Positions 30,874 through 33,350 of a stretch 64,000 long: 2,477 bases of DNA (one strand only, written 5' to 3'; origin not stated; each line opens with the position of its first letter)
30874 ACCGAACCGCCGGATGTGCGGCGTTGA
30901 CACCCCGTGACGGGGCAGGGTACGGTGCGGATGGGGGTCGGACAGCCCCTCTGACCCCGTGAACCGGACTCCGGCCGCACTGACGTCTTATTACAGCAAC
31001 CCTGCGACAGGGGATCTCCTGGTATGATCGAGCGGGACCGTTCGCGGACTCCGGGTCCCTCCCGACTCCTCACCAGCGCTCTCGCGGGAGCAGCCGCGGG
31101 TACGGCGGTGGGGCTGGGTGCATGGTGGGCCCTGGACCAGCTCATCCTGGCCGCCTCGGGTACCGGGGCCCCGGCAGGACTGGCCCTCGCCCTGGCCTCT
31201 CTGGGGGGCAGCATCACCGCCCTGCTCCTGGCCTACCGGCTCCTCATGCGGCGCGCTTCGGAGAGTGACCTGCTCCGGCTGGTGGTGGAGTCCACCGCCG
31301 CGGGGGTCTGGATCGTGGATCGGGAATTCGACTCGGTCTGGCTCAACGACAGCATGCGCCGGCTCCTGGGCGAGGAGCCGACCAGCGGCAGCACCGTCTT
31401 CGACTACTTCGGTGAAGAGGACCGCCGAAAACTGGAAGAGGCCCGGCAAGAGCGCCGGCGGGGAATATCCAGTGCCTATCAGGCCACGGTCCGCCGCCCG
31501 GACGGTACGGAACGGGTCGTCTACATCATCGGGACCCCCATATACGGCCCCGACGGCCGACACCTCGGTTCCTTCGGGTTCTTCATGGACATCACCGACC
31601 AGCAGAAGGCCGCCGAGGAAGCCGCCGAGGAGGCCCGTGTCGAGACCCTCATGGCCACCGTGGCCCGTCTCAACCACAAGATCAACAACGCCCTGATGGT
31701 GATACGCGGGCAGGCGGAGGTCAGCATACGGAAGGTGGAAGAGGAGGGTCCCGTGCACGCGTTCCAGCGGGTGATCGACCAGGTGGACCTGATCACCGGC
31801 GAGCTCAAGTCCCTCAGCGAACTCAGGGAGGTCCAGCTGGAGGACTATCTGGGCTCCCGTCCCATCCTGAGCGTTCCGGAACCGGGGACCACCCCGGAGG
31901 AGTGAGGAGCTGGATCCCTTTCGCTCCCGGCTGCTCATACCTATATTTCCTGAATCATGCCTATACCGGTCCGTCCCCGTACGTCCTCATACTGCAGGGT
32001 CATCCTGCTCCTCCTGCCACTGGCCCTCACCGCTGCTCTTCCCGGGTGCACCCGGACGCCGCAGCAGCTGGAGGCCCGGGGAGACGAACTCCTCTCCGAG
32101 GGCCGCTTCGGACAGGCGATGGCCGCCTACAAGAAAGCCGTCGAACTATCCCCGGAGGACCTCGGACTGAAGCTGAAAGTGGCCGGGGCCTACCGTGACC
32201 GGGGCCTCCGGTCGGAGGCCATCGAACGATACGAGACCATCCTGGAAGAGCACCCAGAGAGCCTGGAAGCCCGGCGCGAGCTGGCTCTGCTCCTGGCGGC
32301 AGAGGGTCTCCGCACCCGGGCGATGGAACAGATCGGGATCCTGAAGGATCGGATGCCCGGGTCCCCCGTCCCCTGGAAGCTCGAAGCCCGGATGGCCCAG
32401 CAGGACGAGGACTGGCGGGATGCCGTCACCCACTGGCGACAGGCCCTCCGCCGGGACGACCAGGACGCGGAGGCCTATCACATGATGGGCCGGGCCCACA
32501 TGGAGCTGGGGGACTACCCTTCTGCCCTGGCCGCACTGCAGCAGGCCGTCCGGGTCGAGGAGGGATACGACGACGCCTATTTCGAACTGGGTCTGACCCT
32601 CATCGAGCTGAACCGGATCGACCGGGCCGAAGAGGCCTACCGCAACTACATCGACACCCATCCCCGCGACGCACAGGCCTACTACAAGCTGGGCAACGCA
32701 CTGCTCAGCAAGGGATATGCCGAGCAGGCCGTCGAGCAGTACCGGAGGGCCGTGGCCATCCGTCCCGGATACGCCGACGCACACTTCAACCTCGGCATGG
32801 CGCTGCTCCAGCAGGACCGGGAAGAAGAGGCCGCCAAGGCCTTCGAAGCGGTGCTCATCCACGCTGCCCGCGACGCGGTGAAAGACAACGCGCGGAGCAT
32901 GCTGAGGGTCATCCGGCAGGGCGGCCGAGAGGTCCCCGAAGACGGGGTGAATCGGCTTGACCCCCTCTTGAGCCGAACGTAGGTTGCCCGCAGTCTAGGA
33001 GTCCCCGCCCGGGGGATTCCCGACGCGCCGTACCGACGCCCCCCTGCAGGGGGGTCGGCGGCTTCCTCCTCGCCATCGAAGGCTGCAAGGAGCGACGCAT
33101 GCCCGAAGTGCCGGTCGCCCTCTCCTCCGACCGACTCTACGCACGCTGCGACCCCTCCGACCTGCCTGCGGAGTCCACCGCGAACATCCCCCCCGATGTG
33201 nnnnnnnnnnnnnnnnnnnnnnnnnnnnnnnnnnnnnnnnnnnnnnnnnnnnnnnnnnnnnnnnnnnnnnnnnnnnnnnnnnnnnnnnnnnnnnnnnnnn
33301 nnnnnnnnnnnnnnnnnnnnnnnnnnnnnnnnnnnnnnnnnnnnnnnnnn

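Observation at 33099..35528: LonC-like protease with a lysine-less Walker A and long coiled-coil insertion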

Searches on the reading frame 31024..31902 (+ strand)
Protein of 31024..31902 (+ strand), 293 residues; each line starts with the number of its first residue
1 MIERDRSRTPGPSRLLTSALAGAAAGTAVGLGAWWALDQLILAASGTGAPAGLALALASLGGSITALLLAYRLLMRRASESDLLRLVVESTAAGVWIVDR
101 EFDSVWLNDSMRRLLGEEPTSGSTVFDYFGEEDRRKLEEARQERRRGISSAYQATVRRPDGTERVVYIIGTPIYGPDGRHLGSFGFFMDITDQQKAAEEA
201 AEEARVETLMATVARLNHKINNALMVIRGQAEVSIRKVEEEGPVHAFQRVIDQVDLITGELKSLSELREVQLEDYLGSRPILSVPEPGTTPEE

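Call 8: search_protein_families(library=pfam, proteins=[window:31024-31902:+], max_evalue=0.001)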
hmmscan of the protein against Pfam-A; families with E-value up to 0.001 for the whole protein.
window:31024-31902:+ (293 aa): 3 families
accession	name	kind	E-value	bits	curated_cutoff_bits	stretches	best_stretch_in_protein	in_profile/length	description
PF00989.32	PAS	-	1.1e-12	48.3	22.6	1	84-190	3-113/113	PAS fold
PF08448.16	PAS_4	-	7.4e-11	42.7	23.1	1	89-194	2-109/110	PAS fold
PF13426.13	PAS_9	-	1.9e-07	31.8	27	1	94-192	3-103/103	PAS domain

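Call 11: search_protein_families(library=padloc, proteins=[window:31024-31902:+], max_evalue=0.01)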
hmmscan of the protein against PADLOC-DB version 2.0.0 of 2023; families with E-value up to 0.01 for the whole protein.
window:31024-31902:+ (293 aa): 0 families

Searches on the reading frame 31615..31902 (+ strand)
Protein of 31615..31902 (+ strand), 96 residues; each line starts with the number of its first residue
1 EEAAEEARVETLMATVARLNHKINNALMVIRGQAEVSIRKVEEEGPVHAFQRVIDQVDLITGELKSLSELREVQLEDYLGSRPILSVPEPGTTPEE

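Call 50: search_protein_families(library=pfam, proteins=[window:31615-31902:+], max_evalue=1)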
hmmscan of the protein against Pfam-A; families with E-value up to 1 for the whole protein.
seq(96 aa): 3 families
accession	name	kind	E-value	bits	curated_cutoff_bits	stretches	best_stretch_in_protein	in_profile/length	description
PF07568.18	HisKA_2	-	0.0037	17.8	22.3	1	19-79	2-65/76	Histidine kinase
PF00512.31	HisKA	-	0.0097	16.4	26.9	1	16-60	6-50/66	His Kinase A (phospho-acceptor) domain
PF14667.12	Polysacc_synt_C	-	0.21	12.2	28.7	1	21-50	37-65/111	Polysaccharide biosynthesis C-terminal domain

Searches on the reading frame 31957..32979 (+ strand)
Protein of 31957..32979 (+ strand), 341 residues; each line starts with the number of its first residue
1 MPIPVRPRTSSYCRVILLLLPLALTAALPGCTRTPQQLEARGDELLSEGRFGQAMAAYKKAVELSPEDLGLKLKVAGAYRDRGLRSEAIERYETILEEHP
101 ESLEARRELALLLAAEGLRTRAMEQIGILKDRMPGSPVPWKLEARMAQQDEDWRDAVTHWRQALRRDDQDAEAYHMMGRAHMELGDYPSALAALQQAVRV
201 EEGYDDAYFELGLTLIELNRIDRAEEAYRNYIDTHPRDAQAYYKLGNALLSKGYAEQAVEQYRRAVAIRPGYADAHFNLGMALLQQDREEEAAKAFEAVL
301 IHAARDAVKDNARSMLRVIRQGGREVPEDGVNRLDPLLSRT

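Call 8: search_protein_families(library=pfam, proteins=[window:31957-32979:+], max_evalue=0.001)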
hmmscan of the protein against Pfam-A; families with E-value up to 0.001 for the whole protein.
window:31957-32979:+ (341 aa): 23 families
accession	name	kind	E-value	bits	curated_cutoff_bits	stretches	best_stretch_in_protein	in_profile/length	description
PF13414.12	TPR_11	-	6.2e-35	119.1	26.8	5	246-286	1-41/42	TPR repeat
PF07719.23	TPR_2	-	4.7e-33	111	27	3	171-201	1-31/34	Tetratricopeptide repeat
PF13432.12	TPR_16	-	7.2e-30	103.5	32.7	4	210-273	2-65/65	Tetratricopeptide repeat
PF14559.12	TPR_19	-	1.2e-28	99.7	25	5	183-245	3-64/68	Tetratricopeptide repeat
PF13181.12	TPR_8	-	8.6e-28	94.5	25.7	3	239-270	1-32/34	Tetratricopeptide repeat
PF00515.34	TPR_1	-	7.1e-27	92.5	27.8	2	171-202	1-32/34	Tetratricopeptide repeat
PF13431.12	TPR_17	-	1.4e-23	81.5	24.4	1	262-292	2-32/34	Tetratricopeptide repeat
PF13428.12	TPR_14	-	2.4e-23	80.7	23.5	4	206-247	2-43/44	Tetratricopeptide repeat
PF13174.12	TPR_6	-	5.9e-18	64.7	26.3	0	206-236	1-31/33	Tetratricopeptide repeat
PF23914.1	TPR_CcmH_CycH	-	1.5e-17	64.3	42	2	228-316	39-127/158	Cytochrome c-type biogenesis protein H TPR domain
PF13424.12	TPR_12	-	6.4e-15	55.5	30.1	4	239-300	10-72/77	Tetratricopeptide repeat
PF24575.1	TPR_Slam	-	1.6e-14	54.7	35.2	1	228-296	35-104/104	Surface lipoprotein assembly modifier, N-terminal TPR repeats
PF14561.12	TPR_20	-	1.8e-12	47.9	25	0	259-316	8-64/90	Tetratricopeptide repeat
PF13176.12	TPR_7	-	6e-11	42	27.9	0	173-200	1-30/36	Tetratricopeptide repeat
PF12895.13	ANAPC3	-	2.2e-10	41.1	27.2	1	152-230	4-81/82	Anaphase-promoting complex, cyclosome, subunit 3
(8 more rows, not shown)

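Call 11: search_protein_families(library=padloc, proteins=[window:31957-32979:+], max_evalue=0.01)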
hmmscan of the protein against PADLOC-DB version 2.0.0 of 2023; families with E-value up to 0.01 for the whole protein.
window:31957-32979:+ (341 aa): 1 family
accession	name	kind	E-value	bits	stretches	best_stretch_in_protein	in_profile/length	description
PDLC01101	PrimPol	-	3.7e-06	23.9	1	168-243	30-105/490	adaptation polymerase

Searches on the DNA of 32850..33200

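Call 58: search_rna_families(source=window, start=32850, end=33200, threshold=evalue, max_evalue=1)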
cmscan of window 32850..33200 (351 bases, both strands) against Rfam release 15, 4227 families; matches with E-value up to 1: 0.
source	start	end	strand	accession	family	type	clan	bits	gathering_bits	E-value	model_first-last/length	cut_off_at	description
